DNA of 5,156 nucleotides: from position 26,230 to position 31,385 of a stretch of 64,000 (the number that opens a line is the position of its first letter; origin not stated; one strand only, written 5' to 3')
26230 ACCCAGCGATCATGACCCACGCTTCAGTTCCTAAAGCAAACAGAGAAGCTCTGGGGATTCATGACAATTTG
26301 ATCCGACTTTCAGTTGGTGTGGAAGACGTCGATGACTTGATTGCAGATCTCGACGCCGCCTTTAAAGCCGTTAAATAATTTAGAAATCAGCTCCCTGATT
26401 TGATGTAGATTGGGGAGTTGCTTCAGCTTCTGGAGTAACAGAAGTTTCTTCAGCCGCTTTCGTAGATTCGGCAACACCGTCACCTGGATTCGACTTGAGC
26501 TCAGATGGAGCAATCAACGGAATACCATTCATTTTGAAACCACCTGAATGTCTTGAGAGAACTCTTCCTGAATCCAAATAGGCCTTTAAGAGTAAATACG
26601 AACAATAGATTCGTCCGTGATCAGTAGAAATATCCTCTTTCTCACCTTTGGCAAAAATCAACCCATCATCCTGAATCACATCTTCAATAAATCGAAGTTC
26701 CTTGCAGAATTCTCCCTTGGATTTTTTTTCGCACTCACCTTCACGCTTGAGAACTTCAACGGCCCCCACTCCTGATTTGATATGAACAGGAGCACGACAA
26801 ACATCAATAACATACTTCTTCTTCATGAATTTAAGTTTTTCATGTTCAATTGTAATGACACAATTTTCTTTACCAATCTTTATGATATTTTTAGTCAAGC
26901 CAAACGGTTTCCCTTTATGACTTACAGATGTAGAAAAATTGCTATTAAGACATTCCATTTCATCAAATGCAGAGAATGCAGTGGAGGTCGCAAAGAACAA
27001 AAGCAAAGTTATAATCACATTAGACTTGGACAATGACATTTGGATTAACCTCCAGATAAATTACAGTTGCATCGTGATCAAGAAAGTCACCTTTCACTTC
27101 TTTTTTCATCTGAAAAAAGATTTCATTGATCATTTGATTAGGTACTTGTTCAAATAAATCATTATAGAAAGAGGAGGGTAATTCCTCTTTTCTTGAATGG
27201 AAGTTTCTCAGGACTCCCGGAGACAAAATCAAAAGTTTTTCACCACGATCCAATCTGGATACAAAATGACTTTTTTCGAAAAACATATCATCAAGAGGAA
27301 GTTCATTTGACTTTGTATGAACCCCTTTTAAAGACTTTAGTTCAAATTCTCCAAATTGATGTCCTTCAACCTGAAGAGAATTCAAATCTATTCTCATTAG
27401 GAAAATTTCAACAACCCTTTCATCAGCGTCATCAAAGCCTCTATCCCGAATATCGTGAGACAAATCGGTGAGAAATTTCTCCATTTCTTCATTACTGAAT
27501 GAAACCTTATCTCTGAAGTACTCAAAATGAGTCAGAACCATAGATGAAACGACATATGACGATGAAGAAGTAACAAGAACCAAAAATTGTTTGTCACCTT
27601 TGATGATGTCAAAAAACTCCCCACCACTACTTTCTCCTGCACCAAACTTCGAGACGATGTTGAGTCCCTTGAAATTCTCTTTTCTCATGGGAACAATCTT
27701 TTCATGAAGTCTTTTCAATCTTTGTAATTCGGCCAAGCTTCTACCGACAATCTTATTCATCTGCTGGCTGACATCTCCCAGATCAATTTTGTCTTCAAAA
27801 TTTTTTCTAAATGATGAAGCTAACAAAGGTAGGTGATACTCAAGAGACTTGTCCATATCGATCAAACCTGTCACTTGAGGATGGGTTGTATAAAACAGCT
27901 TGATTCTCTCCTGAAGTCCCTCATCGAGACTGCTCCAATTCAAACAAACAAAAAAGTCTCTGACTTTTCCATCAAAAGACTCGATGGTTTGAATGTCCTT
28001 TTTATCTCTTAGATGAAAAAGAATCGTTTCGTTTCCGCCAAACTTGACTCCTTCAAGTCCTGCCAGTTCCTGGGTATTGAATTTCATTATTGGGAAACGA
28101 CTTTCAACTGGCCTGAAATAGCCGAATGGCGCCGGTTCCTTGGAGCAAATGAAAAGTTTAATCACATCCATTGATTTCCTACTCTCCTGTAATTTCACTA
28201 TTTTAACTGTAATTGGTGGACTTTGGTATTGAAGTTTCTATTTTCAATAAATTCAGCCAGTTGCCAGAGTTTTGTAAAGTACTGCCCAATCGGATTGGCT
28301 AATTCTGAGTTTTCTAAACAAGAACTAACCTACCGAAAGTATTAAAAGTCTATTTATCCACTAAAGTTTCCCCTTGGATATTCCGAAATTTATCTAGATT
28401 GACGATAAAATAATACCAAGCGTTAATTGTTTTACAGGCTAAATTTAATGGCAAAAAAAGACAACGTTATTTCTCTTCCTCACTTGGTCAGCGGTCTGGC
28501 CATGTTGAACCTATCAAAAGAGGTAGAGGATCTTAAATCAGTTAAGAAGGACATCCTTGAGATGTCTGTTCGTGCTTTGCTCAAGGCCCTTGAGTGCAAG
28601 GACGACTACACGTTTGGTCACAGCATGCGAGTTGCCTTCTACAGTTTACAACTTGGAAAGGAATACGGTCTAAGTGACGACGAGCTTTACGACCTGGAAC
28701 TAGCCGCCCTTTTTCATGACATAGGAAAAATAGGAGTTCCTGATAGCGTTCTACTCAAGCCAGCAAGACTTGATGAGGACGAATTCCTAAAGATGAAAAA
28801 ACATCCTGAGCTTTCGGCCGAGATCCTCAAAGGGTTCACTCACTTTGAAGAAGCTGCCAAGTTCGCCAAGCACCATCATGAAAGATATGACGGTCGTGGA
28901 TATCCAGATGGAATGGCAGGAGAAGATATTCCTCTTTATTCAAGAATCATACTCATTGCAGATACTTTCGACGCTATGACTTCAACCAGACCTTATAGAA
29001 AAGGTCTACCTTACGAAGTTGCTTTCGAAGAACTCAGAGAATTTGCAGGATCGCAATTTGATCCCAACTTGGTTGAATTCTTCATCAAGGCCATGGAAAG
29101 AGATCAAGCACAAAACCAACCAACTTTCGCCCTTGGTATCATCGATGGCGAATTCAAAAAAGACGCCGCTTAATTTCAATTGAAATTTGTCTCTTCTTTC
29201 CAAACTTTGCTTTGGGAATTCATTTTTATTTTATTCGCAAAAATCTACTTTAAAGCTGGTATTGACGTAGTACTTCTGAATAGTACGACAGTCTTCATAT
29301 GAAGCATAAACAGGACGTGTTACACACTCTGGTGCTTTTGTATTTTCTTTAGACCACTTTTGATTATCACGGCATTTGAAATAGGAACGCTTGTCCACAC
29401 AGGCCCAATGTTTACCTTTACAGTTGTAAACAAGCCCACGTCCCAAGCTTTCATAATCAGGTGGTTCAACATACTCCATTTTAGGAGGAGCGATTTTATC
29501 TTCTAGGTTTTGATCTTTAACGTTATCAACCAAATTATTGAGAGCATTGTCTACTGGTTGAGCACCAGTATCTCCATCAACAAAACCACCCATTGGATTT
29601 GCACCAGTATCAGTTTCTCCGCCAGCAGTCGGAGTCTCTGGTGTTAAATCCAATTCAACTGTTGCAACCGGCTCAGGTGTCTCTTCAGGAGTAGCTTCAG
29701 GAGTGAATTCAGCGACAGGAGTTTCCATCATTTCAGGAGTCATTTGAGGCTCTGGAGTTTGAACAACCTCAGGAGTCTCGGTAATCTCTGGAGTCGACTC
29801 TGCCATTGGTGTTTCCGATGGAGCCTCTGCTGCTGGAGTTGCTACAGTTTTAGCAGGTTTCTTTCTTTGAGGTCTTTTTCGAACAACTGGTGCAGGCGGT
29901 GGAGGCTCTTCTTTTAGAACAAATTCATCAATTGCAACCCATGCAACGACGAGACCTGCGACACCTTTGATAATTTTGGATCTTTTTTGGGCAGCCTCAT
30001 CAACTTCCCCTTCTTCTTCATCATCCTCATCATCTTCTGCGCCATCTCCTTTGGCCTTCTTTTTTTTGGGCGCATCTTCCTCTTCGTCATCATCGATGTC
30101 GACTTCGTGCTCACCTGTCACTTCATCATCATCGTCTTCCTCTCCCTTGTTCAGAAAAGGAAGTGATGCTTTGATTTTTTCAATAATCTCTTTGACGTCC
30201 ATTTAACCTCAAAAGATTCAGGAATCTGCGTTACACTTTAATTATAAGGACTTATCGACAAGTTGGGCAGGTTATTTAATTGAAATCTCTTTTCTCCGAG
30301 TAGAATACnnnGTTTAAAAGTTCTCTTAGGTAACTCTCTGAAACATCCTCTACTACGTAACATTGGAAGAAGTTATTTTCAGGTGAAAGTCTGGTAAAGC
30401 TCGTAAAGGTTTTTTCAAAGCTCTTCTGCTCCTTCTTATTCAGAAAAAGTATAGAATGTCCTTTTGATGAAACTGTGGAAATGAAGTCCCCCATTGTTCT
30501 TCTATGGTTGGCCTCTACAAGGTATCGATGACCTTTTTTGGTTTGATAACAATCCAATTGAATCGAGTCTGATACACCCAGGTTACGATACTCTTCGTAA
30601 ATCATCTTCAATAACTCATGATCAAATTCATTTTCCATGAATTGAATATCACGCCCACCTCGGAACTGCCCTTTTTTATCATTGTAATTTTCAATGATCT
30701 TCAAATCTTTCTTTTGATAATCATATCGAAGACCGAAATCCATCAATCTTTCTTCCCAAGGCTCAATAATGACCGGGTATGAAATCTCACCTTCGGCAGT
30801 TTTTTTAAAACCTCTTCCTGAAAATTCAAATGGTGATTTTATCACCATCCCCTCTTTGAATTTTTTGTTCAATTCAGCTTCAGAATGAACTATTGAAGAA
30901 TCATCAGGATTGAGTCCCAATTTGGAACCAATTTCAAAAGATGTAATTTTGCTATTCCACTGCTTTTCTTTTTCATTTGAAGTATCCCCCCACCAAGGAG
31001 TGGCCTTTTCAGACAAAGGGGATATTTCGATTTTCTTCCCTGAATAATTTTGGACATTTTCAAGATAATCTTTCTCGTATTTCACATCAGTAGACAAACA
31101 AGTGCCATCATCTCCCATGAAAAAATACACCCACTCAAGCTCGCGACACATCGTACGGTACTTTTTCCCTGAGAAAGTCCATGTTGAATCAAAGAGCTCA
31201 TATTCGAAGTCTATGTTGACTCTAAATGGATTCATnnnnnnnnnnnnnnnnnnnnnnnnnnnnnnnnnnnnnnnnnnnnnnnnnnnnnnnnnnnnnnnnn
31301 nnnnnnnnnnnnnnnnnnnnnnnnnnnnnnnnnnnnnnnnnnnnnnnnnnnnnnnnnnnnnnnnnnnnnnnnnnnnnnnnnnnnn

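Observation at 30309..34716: SUV3-type (mitochondrial degradosome-like) RNA helicase in an ATGA-coupled operon with DUF455-like and ATP-grasp-like genes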

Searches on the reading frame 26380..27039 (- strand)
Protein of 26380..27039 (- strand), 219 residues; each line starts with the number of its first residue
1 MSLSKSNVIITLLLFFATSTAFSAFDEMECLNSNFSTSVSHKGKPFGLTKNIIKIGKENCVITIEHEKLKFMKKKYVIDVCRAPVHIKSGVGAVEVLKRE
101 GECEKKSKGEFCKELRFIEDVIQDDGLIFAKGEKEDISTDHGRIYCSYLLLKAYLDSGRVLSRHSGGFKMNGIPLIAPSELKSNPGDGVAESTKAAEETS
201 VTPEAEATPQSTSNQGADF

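Call 7: search_protein_families(library=pfam, proteins=[window:26380-27039:-], max_evalue=0.01)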
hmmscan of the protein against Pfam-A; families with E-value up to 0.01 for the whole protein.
window:26380-27039:- (219 aa): 0 families

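Call 8: search_protein_families(library=ncbifam, proteins=[window:26380-27039:-], max_evalue=0.01)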
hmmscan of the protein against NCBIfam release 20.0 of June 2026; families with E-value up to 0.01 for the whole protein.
window:26380-27039:- (219 aa): 1 family
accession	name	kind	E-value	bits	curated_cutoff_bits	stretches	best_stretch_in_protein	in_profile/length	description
NF052444.1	DhDoxglucKinKdgK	equivalog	0.0053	16.2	400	1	16-84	187-258/303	2-dehydro-3-deoxygluconokinase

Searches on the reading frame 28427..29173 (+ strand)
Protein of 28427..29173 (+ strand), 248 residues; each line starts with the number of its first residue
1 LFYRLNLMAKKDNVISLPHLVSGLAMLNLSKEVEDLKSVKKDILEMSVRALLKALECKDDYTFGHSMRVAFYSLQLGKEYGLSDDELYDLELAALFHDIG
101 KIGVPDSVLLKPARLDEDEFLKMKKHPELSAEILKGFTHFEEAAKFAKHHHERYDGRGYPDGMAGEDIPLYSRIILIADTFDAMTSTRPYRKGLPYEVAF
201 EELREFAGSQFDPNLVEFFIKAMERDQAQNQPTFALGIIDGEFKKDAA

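Call 7: search_protein_families(library=pfam, proteins=[window:28427-29173:+], max_evalue=0.01)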
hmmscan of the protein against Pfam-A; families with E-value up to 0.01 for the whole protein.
window:28427-29173:+ (248 aa): 4 families
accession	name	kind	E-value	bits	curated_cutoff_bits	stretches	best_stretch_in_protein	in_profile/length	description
PF13487.12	HD_5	-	2e-39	135.5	27.2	1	53-215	5-170/170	HD domain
PF01966.28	HD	-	2.3e-23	83.1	22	1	62-184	1-116/116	HD domain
PF08668.18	HDOD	-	0.0014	18.6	22.9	1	43-106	73-137/196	HDOD domain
PF24391.1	HD-CE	-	0.0078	16.4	27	1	65-153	11-112/263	HD-CE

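Call 8: search_protein_families(library=ncbifam, proteins=[window:28427-29173:+], max_evalue=0.01)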
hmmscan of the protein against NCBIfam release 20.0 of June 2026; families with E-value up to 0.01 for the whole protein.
window:28427-29173:+ (248 aa): 3 families
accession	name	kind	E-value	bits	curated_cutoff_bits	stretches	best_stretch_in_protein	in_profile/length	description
NF053512.1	nitric_RR_NosR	exception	1.9e-40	139.2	400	1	32-231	162-362/422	response regulator c-di-GMP phosphodiesterase, NosR family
TIGR00277.1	HDIG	domain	1.3e-09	37.8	27.6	1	62-152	5-83/84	HDIG domain-containing metalloprotein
TIGR03401.1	cyanamide_fam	subfamily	0.0018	17.8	109.85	1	58-101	52-96/228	HD domain protein, cyanamide hydratase family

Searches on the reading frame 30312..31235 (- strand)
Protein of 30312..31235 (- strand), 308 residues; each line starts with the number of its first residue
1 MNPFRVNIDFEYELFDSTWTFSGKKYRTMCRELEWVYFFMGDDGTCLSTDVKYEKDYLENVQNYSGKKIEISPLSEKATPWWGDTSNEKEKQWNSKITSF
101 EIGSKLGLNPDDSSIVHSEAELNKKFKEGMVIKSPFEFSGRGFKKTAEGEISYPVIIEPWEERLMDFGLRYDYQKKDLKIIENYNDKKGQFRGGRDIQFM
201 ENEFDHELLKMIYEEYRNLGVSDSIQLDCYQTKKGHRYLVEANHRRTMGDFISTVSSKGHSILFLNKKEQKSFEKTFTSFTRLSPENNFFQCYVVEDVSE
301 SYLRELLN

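Call 30: predict_structure(alignment_id=A1)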
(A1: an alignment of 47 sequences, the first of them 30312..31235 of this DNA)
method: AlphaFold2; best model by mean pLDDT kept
length: 308 residues; sequences in the alignment: 47
mean_pLDDT: 95.1   pTM: 0.91
mean pLDDT of the five models: 95.1, 94.4, 94.4, 94.4, 94.0
residues with pLDDT >= 90: 287; 70-90: 21; 50-70: 0; < 50: 0
segments of 3 or more residues with pLDDT < 50: none
pLDDT, mean of each block of 10 residues (from residue 1): 94 94 95 97 95 97 96 97 97 97 98 97 97 86 86 96 96 97 94 94 95 98 98 97 97 90 96 93 96 94 93
secondary structure, 60 per line:
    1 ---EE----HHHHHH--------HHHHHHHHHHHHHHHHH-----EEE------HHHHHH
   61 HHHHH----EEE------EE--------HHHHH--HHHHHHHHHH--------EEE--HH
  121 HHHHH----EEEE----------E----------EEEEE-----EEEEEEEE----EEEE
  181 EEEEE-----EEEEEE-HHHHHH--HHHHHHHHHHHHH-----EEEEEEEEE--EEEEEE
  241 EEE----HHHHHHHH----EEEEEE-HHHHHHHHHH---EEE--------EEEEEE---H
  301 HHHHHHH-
elements in order: H10-15 H24-40 E46-48 H55-65 E70-72 H89-93 H96-105 E114-116 H119-125 E130-133 E155-159 E165-172 E177-185 E191-196 H198-203 H206-218 E224-232 E235-243 H248-255 E260-265 H267-276 E280-282 E291-296 H300-307

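Call 34: fold_search(model_id=the predicted structure, library=pdb)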
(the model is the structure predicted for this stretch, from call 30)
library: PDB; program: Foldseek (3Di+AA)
matches with E <= 10: 660; with E <= 0.001: 377
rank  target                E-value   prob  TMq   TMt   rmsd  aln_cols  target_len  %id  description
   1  8ynd_F                6.2e-11  1.00  0.67  0.52   6.0       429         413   12  ATP-grasp peptide ligase from Streptomyces (released 2025-02-19)
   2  8ynd_D                1.1e-10  1.00  0.68  0.52   5.6       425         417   13  ATP-grasp peptide ligase from Streptomyces (released 2025-02-19)
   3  8ynd_B                4.3e-10  1.00  0.66  0.51   6.8       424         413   13  ATP-grasp peptide ligase from Streptomyces (released 2025-02-19)
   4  8ynd_E                6.1e-10  1.00  0.66  0.51   6.9       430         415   13  ATP-grasp peptide ligase from Streptomyces (released 2025-02-19)
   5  8ynd_A                9.3e-10  1.00  0.66  0.51   6.4       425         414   14  ATP-grasp peptide ligase from Streptomyces (released 2025-02-19)
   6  8ynq_B                1.2e-09  1.00  0.66  0.52   6.0       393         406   13  ATP-grasp peptide ligase from Streptomyces (released 2025-02-19)
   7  8ynd_H                1.4e-09  1.00  0.65  0.51   6.6       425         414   13  ATP-grasp peptide ligase from Streptomyces (released 2025-02-19)
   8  8ynq_C                2.8e-09  1.00  0.65  0.50   5.8       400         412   12  ATP-grasp peptide ligase from Streptomyces (released 2025-02-19)
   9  3wvq_A                4.0e-09  1.00  0.63  0.47   6.8       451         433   11  Structure of ATP grasp protein (released 2014-11-19)
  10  8ynq_A                8.1e-09  1.00  0.65  0.51   5.7       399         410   12  ATP-grasp peptide ligase from Streptomyces (released 2025-02-19)
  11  7r8q_A                8.1e-09  1.00  0.54  0.44   8.6       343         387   14  Closed form of SAOUHSC_02373 in complex with ADP, citrate, Mg2+ and Na+ (released 2022-09-14)
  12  8ynd_C                8.6e-09  1.00  0.64  0.50   5.5       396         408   13  ATP-grasp peptide ligase from Streptomyces (released 2025-02-19)
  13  8ynd_G                9.2e-09  1.00  0.64  0.49   5.6       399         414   13  ATP-grasp peptide ligase from Streptomyces (released 2025-02-19)
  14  7r8p                  9.2e-09  1.00  0.52  0.46   8.6       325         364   15  Open form of SAOUHSC_02373 in complex with ADP, Mg2+ and Na+ (released 2022-09-14)
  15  3wvr_A                1.2e-08  1.00  0.59  0.45   7.7       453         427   11  Structure of ATP grasp protein with AMP (released 2014-11-19)
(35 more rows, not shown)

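Call 48: search_protein_representatives(alignment_id=A1)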
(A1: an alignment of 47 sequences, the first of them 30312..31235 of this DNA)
Query: 47 sequences, 337 profile positions. Proteins with E-value up to 0.001 (for the whole library): 4355; up to 1e-10: 2171; up to 1e-30: 335. The best 150 are listed.
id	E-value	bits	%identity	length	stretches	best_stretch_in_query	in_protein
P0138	3.9e-100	351.8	-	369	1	1-336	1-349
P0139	3.5e-98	345.4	-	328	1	2-324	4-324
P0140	9.6e-98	343.9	-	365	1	3-336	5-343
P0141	6.5e-97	341.2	-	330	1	1-322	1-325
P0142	9.8e-95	334.0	-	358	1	1-337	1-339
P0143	1.8e-94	333.2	-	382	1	1-334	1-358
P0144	5.1e-93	328.4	-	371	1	1-336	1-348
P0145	5.1e-92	325.1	-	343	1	1-323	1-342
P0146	1.4e-88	313.8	-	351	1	1-332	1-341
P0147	2.4e-88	313.0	-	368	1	1-336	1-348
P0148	7.2e-88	311.5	-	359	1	2-336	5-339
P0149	1.1e-87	310.9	-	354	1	4-323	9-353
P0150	2.1e-87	309.9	-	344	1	2-335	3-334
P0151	1.8e-85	303.6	-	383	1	2-335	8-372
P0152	2.6e-85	303.1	-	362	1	2-337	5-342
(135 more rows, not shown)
